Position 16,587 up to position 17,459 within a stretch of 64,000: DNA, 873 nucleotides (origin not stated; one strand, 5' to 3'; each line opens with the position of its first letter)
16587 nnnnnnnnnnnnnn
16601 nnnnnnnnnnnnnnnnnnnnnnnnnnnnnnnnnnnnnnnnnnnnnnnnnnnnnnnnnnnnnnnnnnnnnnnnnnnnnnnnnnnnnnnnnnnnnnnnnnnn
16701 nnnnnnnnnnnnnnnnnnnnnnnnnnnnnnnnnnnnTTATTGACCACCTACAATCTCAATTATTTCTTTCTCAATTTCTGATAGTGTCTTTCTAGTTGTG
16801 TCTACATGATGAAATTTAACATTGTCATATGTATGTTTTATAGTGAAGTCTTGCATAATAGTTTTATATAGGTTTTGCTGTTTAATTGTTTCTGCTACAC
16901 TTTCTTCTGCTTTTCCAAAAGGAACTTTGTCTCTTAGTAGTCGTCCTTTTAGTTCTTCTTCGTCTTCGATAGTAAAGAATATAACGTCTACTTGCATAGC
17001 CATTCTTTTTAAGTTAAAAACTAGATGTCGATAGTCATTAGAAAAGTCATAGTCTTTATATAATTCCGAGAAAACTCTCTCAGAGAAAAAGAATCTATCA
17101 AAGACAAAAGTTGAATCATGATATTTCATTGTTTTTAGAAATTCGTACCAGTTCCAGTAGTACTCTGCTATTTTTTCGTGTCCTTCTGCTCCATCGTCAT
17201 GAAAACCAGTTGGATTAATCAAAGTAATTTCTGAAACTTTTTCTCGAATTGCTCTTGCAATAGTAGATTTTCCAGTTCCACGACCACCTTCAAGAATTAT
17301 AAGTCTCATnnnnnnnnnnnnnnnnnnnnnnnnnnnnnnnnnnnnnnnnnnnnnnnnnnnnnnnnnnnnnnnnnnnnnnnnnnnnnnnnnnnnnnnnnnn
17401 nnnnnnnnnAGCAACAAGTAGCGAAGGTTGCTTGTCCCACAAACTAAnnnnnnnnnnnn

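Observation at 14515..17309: Five-gene operon: P-loop kinase, Zn-ribbon, metallophosphoesterase, Zn-finger protein, MBL-fold hydrolase. Possible split Pnkp-like RNA-repair or anti-Pycsar module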

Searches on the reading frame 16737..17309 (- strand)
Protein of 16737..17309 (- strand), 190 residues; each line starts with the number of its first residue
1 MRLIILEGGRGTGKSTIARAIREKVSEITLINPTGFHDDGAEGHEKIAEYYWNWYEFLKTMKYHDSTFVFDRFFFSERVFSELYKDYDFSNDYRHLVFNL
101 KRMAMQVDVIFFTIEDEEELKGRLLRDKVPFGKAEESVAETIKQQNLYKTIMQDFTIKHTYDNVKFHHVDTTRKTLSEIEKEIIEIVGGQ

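Call 4: search_protein_families(library=pfam, proteins=[window:16737-17309:-], max_evalue=0.1)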
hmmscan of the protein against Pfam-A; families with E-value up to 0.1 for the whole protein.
window:16737-17309:- (190 aa): 13 families
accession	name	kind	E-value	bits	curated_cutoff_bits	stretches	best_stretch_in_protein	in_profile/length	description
PF02223.23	Thymidylate_kin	-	5.9e-05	23.3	27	1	51-183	66-185/185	Thymidylate kinase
PF13173.12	AAA_14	-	0.00048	20.6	27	1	2-94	3-92/129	AAA domain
PF07931.18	CPT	-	0.0018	18.5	22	1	2-27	2-27/172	Chloramphenicol phosphotransferase-like protein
PF13521.12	AAA_28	-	0.011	16.5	27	1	4-25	2-28/164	AAA domain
PF13238.12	AAA_18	-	0.014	16.3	29.4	1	4-28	1-24/128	AAA domain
PF13191.12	AAA_16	-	0.06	14.3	32.6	0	2-27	25-50/167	AAA ATPase domain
PF00910.28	RNA_helicase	-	0.063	14.2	21.5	0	4-28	1-25/105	RNA helicase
PF05673.19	DUF815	-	0.066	12.8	23.8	0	4-28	56-80/249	Protein of unknown function (DUF815)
PF00004.35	AAA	-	0.068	14.1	21.2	0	4-26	1-23/131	ATPase family associated with various cellular activities (AAA)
PF00005.33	ABC_tran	-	0.071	14.2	25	0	4-27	14-37/137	ABC transporter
PF02367.23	TsaE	-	0.071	13.5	26.6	0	3-25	23-45/128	Threonylcarbamoyl adenosine biosynthesis protein TsaE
PF13401.12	AAA_22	-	0.076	13.8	27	0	3-27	7-31/130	AAA domain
PF13604.12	AAA_30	-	0.082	13.1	27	0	2-26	19-43/191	AAA domain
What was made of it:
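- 16737..17309 (-): thymidylate-kinase-like P-loop (d)NMP kinase, 190 aa. PF02223 scores 23 bits, below its cutoff (call 4).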

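Call 5: search_protein_families(library=phrogs, proteins=[window:16737-17309:-], max_evalue=0.01)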
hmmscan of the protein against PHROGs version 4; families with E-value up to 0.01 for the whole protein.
window:16737-17309:- (190 aa): 2 families
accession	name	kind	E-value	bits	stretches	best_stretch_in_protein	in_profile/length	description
phrog_761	-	other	3.2e-16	60.9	1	1-187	19-211/362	thymidylate kinase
phrog_139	-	other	0.0028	18.1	0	1-24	83-106/342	deoxynucleoside monophosphate kinase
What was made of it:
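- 16737..17309 (-): phrog_761 'thymidylate kinase' 3e-16 (call 5).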

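Call 8: search_solved_structures(query=window:16737-17309:-, max_evalue=1, show_alignments=2)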
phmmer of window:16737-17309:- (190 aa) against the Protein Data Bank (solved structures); distinct sequences matched with E-value up to 1: 5.
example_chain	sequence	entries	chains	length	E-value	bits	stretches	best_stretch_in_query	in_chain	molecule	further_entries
2axp_A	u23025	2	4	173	5.7e-05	26.1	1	1-155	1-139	hypothetical protein BSU20280 | SPBc2 prophage-derived uncharacterized protein yorR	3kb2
8f70_A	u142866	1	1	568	0.15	14.9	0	138-180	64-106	T18.1 Major pilin backbone protein T-antigen,Major pilin backbone protein T-antigen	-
4cvn_A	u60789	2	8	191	0.2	14.5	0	106-187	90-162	PUTATIVE ADENYLATE KINASE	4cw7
6vg7_A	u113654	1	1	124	0.48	13.3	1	90-126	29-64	De novo designed protein RO2_25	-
8osf_A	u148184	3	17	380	0.59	13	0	5-41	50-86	Magnesium-chelatase subunit ChlI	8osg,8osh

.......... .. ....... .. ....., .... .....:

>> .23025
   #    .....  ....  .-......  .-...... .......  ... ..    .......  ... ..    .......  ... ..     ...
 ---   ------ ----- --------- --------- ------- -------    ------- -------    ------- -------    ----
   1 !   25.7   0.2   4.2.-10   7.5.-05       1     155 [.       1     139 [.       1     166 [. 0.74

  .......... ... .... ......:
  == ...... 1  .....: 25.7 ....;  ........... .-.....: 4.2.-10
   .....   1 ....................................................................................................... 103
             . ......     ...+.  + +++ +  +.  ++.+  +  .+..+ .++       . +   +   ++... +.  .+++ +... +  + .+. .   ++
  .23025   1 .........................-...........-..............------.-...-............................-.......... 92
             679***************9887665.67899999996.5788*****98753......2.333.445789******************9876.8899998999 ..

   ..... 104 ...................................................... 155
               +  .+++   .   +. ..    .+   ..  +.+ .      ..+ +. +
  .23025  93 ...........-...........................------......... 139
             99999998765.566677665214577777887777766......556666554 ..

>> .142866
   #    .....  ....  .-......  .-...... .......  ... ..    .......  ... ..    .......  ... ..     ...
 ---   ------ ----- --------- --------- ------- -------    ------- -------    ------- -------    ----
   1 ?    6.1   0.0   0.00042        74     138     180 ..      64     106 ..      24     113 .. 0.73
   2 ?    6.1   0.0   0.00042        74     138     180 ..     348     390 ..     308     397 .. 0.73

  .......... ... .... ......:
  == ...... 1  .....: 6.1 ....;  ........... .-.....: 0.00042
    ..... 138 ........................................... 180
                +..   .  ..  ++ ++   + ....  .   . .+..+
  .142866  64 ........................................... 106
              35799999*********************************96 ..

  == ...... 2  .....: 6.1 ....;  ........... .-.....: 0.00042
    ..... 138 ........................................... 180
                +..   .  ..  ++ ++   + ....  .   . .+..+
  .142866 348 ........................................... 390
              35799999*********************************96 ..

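Call 14: search_dna_similar(query=window:16737-17309:-, collection=phages, mode=protein, max_rows=25, max_evalue=0.001)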
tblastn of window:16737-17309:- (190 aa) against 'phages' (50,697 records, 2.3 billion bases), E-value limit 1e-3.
Records with a match: 21; places in all: 21; records where one place covers at least 80% of the query: 21.
Best place of each record, by identity: <60% 21.
By first word of the organism name: Bacillus 21.
By host as written in the record: Bacillus anthracis Sterne 6; Bacillus anthracis 3; Bacillus subtilis BEST7003 2; Bacillus subtilis 2; Bacillus cereus 2; Bacillus thuringiensis 2; Bacillus sp. 1; Rosselomorea vietnamensis FJAT-46955 1; and 2 more.
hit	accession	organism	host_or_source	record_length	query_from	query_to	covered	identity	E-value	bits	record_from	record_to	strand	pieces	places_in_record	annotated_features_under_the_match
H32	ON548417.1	Bacillus phage vB_BanS-Thrax1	Bacillus anthracis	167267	2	174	91%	52.0%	1e-50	180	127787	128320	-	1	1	thymidylate kinase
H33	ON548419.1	Bacillus phage vB_BanS-Thrax3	Bacillus anthracis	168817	2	174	91%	52.0%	1e-50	180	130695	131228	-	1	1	thymidylate kinase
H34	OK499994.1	Bacillus phage vB_BanS_Skywalker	Bacillus anthracis Sterne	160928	2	174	91%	51.4%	2e-48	174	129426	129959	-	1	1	adenylate kinase 5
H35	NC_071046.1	Bacillus phage vB_BanS_Skywalker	Bacillus anthracis Sterne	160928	2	174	91%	51.4%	2e-48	174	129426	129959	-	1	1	thymidylate kinase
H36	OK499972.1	Bacillus phage vB_BanS_Chewbecca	Bacillus anthracis Sterne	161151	2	174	91%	51.4%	2e-48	174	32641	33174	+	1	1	hypothetical protein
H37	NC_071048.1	Bacillus phage vB_BanS_Chewbecca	Bacillus anthracis Sterne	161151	2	174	91%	51.4%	2e-48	174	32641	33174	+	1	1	thymidylate kinase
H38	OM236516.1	Bacillus phage FADO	Bacillus subtilis BEST7003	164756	1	175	92%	48.9%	4e-51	181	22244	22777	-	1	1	hypothetical protein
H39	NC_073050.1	Bacillus phage FADO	Bacillus subtilis BEST7003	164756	1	175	92%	48.9%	4e-51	181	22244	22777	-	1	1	hypothetical protein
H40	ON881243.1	Bacillus phage PK-3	Bacillus sp.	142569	1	175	92%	48.9%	9e-51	180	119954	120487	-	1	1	hypothetical protein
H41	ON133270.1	Bacillus phage 2S-4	Rosselomorea vietnamensis FJAT-46955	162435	1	175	92%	48.9%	9e-51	180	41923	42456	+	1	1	none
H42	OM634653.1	Bacillus phage vB_BsuS_PJN02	Bacillus subtilis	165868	1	175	92%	48.9%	9e-51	180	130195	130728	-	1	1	cytidylate kinase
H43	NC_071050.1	Bacillus phage vB_BsuS_PJN02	Bacillus subtilis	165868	1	175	92%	48.9%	9e-51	180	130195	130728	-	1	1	cytidylate kinase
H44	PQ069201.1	Bacillus phage C30-3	Bacillus sp. C30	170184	3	171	89%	48.6%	2e-48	173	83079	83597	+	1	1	record has no annotation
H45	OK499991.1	Bacillus phage vB_BanS_Sophrita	Bacillus anthracis Sterne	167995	3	171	89%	48.0%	2e-48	173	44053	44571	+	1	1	cytidylate kinase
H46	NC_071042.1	Bacillus phage vB_BanS_Sophrita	Bacillus anthracis Sterne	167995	3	171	89%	48.0%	2e-48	173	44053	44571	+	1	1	cytidylate kinase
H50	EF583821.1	Bacillus phage 0305phi8-36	Bacillus thuringiensis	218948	1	176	93%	41.0%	6e-33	129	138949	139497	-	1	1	ORF229: hypothetical protein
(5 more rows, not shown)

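Call 15: get_annotated_region(hit=H32, flank=6000)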
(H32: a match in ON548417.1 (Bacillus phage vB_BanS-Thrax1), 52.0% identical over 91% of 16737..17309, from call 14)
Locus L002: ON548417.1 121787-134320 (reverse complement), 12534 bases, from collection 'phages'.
description: Bacillus phage vB_BanS-Thrax1, complete genome.
organism: Bacillus phage vB_BanS-Thrax1 (NCBI taxid 2951249)
taxonomy: Viruses; Duplodnaviria; Heunggongvirae; Uroviricota; Caudoviricetes
host: Bacillus anthracis; source: soil; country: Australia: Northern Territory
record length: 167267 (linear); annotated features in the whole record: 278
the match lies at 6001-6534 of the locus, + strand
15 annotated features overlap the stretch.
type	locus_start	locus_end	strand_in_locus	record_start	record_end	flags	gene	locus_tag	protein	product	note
CDS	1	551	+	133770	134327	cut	-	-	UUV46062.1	hypothetical protein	-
CDS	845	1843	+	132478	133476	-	-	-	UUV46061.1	site-specific tyrosine recombinase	-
CDS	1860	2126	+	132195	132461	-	-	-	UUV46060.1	transcriptional regulator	-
CDS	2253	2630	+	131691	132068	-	-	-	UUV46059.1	hypothetical protein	-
CDS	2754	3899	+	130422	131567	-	-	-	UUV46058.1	single-stranded DNA binding protein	-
CDS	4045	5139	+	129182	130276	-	-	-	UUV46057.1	p-loop-containing nucleoside triphosphate hydrolase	-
CDS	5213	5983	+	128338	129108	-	-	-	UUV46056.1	3D domain family protein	-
CDS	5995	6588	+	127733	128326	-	-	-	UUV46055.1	thymidylate kinase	-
CDS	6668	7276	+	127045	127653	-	-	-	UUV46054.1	hypothetical protein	-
CDS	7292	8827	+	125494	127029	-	-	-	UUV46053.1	replicative DNA helicase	-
CDS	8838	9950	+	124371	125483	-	-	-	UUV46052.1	DNA primase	-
CDS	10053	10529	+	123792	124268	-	-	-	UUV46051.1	hypothetical protein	-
CDS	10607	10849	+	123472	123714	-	-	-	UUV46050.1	hypothetical protein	-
CDS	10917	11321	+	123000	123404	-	-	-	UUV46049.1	antitoxin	-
CDS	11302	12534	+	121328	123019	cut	-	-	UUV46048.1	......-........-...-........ exonuclease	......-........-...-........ exonuclease RecJ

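Call 16: get_annotated_region(hit=H42, flank=6000)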
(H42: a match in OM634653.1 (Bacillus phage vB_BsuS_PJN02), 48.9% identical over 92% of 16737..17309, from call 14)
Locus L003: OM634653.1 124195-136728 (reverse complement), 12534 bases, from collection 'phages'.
description: Bacillus phage vB_BsuS_PJN02, complete genome.
organism: Bacillus phage vB_BsuS_PJN02 (NCBI taxid 2920374)
taxonomy: Viruses; Duplodnaviria; Heunggongvirae; Uroviricota; Caudoviricetes; Zhangjivirus; Zhangjivirus PJN02
host: Bacillus subtilis; source: waste water; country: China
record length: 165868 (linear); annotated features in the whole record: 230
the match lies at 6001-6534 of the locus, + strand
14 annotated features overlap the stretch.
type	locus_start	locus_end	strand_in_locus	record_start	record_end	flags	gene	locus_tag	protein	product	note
CDS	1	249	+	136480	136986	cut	-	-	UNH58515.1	HepA-related protein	-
CDS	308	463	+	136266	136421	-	-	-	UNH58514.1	hypothetical protein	-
CDS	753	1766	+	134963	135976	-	-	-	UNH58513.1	DNA breaking-rejoining enzyme/site-specific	-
CDS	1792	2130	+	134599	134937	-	-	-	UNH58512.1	hypothetical protein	-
CDS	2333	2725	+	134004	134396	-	-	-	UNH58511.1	DNA primase large subunit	-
CDS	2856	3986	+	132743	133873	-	-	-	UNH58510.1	putative single-stranded DNA binding protein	-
CDS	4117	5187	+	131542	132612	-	-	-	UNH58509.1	p-loop containing nucleoside triphosphate hydrolase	-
CDS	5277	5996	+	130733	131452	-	-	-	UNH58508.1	3D domain-containing protein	-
CDS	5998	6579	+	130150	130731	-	-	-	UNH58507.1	cytidylate kinase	-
CDS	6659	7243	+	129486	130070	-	-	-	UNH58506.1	hypothetical protein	-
CDS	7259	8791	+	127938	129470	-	-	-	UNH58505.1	replicative DNA helicase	-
CDS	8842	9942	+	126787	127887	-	-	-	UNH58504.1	DNA primase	-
CDS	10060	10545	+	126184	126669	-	-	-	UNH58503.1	hypothetical protein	-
CDS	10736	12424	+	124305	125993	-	-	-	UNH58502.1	putative single-strand DNA-specific exonuclease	putative SPBc2 prophage-derived single-strand DNA-specific exonuclease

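Call 17: get_annotated_region(hit=H50, flank=6000)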
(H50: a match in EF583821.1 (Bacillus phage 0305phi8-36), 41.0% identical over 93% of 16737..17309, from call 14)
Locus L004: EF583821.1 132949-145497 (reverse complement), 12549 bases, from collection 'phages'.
description: Bacillus phage 0305phi8-36, complete genome.
organism: Bacillus phage 0305phi8-36 (NCBI taxid 458639)
taxonomy: Viruses; Duplodnaviria; Heunggongvirae; Uroviricota; Caudoviricetes
host: Bacillus thuringiensis; source: -; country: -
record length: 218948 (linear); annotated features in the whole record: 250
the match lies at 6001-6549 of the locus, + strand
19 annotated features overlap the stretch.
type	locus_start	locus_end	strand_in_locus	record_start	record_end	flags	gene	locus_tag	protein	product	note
CDS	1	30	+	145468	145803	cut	ORF238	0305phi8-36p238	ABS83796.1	hypothetical protein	gp238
CDS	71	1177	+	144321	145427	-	ORF237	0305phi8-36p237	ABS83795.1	Gram-positive endolysin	gp237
CDS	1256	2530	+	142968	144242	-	ORF236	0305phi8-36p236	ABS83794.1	dnaG primase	gp236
CDS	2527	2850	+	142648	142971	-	ORF235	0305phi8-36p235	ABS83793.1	hypothetical protein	gp235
CDS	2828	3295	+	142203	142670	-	ORF234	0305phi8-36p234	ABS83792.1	COG3236 protein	gp234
CDS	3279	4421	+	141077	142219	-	ORF233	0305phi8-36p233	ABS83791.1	hypothetical protein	gp233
CDS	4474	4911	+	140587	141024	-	ORF232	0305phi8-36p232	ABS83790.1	membrane-bound metal-dependent hydrolase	gp232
CDS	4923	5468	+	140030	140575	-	ORF231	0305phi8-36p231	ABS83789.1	hypothetical protein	gp231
CDS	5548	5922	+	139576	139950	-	ORF230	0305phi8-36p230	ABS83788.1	hypothetical protein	gp230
CDS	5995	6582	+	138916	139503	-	ORF229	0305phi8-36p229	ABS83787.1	hypothetical protein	gp229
CDS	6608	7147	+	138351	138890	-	ORF228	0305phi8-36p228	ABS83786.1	hypothetical protein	gp228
CDS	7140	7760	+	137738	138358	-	ORF227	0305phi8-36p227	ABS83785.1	hypothetical protein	gp227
CDS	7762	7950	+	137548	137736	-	ORF226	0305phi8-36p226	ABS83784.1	hypothetical protein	gp226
CDS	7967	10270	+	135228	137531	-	ORF225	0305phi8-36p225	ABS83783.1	nrd alpha subunit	gp225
CDS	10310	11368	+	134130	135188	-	ORF224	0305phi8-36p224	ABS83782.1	nrd beta subunit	gp224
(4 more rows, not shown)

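Call 18: search_protein_families(library=ncbifam, proteins=[window:16737-17309:-], max_evalue=0.01)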
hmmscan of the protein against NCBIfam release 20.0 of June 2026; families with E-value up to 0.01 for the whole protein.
window:16737-17309:- (190 aa): 10 families
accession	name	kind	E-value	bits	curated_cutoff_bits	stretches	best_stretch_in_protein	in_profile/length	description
TIGR00041.1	DTMP_kinase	equivalog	1.9e-05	24.4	83.25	1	58-183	83-196/196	dTMP kinase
NF047389.1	ATPase_Sll1717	subfamily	7.7e-05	22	75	1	5-151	33-170/454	P-loop ATPase, Sll1717 family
NF006743.0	PRK09270.1-2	equivalog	0.00012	21.2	227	0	6-38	33-67/217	nucleoside/nucleotide kinase family protein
NF005255.0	PRK06762.2-2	equivalog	0.00041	20.3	140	0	2-30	4-32/163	hypothetical protein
NF045780.1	TrlF_fam_ATP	equivalog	0.00051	18.9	350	1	8-182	316-517/944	TrlF family AAA-like ATPase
TIGR02442.1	Cob-chelat-sub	hypoth_equivalog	0.0011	17.5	779.45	1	4-45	28-69/641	putative cobaltochelatase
NF038208.1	garosamine_AAA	equivalog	0.002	17.8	170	0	3-30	2-29/167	Gar/GrdA family gentamicin resistance ATP-binding protein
NF003012.0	PRK03839.1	equivalog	0.0039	17.2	152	0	151-187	115-151/180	putative kinase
NF004018.0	PRK05480.1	equivalog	0.0044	16.5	180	0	3-38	8-45/210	uridine kinase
NF005250.0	PRK06761.1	equivalog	0.0057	15.7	270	1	2-27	4-29/282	hypothetical protein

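Call 30: find_homologous_proteins(query=window:16737-17309:-, max_evalue=0.001)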
Query window:16737-17309:- (190 aa): 109 proteins with E <= 0.001 among 278 candidates.
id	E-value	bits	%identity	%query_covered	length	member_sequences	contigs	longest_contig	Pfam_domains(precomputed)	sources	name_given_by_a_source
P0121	5.2e-122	422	100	100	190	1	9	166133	-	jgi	jgi:thymidylate kinase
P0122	1.1e-79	284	68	100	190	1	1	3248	PF02223.24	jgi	jgi:deoxyguanosine kinase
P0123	1.8e-70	254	61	99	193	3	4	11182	PF02223.24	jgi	jgi:thymidylate kinase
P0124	5.3e-70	253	62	98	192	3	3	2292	PF02223.24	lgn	-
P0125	5.3e-69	250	59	99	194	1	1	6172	PF02223.24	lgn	-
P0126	2.2e-68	248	60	99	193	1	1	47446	PF02223.24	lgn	-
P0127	6.4e-68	246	61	98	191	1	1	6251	PF13173.13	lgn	-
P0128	6.4e-68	246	60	99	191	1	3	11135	PF13173.13,PF02223.24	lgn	-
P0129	1.4e-67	245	58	100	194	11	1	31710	PF02223.24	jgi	jgi:deoxyguanosine kinase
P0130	6.1e-67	243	61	99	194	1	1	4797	PF02223.24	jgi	jgi:thymidylate kinase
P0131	4.7e-66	240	61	98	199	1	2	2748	PF02223.24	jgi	jgi:thymidylate kinase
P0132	2.1e-65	238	59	99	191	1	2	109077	PF02223.24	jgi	jgi:thymidylate kinase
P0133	4.7e-65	237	59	98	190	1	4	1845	PF02223.24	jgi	jgi:broad-specificity NMP kinase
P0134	9.4e-65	236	59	99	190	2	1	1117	-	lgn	-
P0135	1.7e-64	235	57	98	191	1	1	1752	PF13173.13,PF02223.24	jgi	jgi:deoxyguanosine kinase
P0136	5.7e-64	233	57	99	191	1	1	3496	PF13173.13,PF02223.24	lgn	-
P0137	1.1e-63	232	57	100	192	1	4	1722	PF13173.13,PF02223.24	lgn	-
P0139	4.1e-63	230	56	100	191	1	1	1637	PF02223.24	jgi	jgi:thymidylate kinase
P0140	1.0e-62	229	59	98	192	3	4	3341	PF02223.24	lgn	-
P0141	8.5e-62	226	59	99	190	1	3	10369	PF02223.24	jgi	jgi:thymidylate kinase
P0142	2.4e-61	225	56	99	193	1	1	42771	PF02223.24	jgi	jgi:thymidylate kinase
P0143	1.4e-58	216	56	98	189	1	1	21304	PF02223.24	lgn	-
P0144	5.6e-58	214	56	99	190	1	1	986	PF13173.13,PF02223.24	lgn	-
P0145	7.7e-58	213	56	100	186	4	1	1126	PF02223.24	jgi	jgi:thymidylate kinase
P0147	6.4e-57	210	54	99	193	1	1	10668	PF02223.24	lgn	-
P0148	1.6e-56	209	52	98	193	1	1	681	PF02223.24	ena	-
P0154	2.2e-54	202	52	96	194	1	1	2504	PF02223.24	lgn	-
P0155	2.7e-54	202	53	100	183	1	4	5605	PF02223.24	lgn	-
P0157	4.1e-54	201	55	99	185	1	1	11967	PF02223.24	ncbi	ncbi:MAG: hypothetical protein ABS939_10815 [Psychrobacillus sp.]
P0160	2.2e-53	199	49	98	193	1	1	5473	PF02223.24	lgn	-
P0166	1.0e-52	196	52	96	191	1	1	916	PF02223.24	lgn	-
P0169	2.5e-52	195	49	98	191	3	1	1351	PF02223.24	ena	-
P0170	2.5e-52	195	52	99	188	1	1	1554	PF02223.24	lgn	-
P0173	6.9e-52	194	52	96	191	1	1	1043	PF02223.24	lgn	-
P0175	7.9e-52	194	50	98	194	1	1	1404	PF02223.24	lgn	-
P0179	1.4e-51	193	48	98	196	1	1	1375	PF02223.24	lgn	-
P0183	4.1e-51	191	47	98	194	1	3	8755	PF02223.24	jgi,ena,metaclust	metaclust:\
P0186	8.7e-51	190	47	98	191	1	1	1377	PF02223.24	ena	-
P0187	1.0e-50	190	49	98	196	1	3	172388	PF13173.13,PF02223.24,PF13671.13,PF13238.13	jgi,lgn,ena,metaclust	metaclust:\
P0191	4.3e-50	188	48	98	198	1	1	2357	PF02223.24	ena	-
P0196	6.3e-50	187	49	98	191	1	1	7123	PF02223.24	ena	-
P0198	2.8e-49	185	47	98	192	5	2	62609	PF02223.24,PF13238.13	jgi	jgi:thymidylate kinase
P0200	2.0e-48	182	48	98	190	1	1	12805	PF02223.24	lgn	-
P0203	3.4e-48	182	46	98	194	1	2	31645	PF02223.24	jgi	jgi:deoxyguanosine kinase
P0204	4.5e-48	181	51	98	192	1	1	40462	PF02223.24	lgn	-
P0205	1.2e-47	180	48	97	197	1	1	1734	PF02223.24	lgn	-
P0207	1.8e-47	179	45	97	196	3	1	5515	PF02223.24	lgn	-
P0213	5.2e-46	175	49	94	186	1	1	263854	PF02223.24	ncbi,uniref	ncbi:hypothetical protein Q7A53_05470 [Halobacillus rhizosphaerae]|uniref:hypothetical protein n=1 T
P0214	8.9e-45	171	44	97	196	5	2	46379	PF02223.24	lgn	-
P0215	1.7e-44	170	48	97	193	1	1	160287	PF02223.24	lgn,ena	-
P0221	2.7e-40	156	46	93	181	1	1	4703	PF02223.24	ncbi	ncbi:hypothetical protein, partial [Pseudobutyrivibrio sp.]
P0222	3.7e-39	152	45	96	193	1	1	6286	PF02223.24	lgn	-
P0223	3.1e-38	149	46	97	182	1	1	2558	PF13173.13,PF02223.24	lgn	-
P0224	1.2e-37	147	50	76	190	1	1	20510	PF02223.24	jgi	jgi:deoxyguanosine kinase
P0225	1.9e-37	147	43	94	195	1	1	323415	PF02223.24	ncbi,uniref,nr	ncbi:hypothetical protein LCM23_13125 [Cytobacillus kochii]|uniref:hypothetical protein n=1 Tax=Cyto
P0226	5.8e-36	142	49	77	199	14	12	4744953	PF02223.24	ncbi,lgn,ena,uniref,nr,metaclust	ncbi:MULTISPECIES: hypothetical protein [Bacillus]|uniref:Uncharacterized protein n=2 Tax=Bacillus T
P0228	1.4e-29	121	40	99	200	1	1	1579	PF02223.24,PF13238.13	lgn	-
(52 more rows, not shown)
